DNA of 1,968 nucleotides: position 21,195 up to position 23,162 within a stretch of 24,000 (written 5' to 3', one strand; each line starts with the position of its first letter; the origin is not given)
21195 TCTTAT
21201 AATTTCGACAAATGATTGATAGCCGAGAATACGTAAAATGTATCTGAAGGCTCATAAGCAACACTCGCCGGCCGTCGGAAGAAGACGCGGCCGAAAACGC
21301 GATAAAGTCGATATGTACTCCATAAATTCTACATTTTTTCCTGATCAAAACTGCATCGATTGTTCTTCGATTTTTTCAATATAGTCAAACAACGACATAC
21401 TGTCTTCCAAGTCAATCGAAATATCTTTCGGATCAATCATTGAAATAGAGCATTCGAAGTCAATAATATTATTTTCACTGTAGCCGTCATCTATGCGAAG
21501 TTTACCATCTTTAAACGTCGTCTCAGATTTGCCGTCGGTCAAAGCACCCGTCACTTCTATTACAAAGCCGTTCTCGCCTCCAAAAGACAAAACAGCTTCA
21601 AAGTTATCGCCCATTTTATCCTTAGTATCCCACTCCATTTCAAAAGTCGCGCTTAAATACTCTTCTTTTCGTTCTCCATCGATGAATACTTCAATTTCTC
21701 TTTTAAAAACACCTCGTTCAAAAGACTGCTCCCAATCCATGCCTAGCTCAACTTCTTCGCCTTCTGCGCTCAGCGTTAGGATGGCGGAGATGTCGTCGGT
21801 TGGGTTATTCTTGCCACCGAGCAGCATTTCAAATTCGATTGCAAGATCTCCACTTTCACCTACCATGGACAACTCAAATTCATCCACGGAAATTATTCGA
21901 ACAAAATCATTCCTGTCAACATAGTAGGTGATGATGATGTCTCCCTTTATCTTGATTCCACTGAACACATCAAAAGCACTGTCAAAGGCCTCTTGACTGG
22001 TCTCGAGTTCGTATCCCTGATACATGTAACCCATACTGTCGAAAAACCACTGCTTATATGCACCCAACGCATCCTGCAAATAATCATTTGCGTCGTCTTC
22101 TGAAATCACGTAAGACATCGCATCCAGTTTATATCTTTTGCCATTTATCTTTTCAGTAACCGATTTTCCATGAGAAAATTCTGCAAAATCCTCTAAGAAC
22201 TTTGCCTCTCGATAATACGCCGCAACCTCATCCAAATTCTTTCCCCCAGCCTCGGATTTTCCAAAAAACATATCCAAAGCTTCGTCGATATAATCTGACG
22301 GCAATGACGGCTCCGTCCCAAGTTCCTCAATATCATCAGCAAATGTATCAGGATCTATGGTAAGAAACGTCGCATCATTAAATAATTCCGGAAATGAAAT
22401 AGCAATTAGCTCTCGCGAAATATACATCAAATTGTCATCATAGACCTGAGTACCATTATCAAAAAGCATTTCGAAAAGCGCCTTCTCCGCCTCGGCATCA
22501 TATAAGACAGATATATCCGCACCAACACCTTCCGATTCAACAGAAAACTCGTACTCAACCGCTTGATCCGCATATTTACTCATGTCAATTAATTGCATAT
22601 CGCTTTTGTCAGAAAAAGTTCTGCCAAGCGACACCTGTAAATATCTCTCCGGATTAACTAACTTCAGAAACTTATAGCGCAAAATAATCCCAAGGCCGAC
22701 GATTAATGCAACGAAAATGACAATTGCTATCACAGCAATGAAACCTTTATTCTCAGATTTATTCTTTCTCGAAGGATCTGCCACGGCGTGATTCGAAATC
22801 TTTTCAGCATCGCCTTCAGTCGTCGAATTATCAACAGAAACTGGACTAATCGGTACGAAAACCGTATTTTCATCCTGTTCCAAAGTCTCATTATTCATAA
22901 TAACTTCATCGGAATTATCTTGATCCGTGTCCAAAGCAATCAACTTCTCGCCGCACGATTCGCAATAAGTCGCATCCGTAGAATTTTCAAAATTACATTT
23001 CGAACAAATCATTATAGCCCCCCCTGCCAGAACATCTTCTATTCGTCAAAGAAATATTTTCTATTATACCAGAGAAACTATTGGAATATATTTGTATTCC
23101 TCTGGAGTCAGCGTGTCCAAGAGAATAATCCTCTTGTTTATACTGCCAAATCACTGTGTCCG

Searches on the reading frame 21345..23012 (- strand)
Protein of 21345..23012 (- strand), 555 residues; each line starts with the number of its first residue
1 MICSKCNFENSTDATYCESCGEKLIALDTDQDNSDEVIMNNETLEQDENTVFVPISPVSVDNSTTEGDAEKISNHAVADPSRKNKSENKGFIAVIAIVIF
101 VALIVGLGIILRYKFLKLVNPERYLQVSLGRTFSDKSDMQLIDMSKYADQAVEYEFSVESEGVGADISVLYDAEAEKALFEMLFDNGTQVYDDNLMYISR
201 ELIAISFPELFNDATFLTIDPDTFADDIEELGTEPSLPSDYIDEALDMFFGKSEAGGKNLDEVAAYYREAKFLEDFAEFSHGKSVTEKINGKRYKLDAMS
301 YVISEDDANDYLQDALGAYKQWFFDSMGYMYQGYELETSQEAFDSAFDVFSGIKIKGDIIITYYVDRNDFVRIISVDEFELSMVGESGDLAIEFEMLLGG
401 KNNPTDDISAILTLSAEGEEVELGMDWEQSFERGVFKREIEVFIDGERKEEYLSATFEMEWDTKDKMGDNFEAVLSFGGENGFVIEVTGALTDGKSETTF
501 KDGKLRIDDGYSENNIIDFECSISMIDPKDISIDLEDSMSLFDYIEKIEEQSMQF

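Call 63: search_protein_families(library=pfam, proteins=[window:21345-23012:-], max_evalue=0.001)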
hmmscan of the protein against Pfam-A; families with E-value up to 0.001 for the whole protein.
window:21345-23012:- (555 aa): 2 families
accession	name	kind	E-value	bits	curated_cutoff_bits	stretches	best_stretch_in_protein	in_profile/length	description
PF13240.11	Zn_Ribbon_1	-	0.00021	21.4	25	1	3-24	2-23/23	zinc-ribbon domain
PF12773.13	DZR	-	0.00071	20.1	27.3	0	3-24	1-22/45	Double zinc ribbon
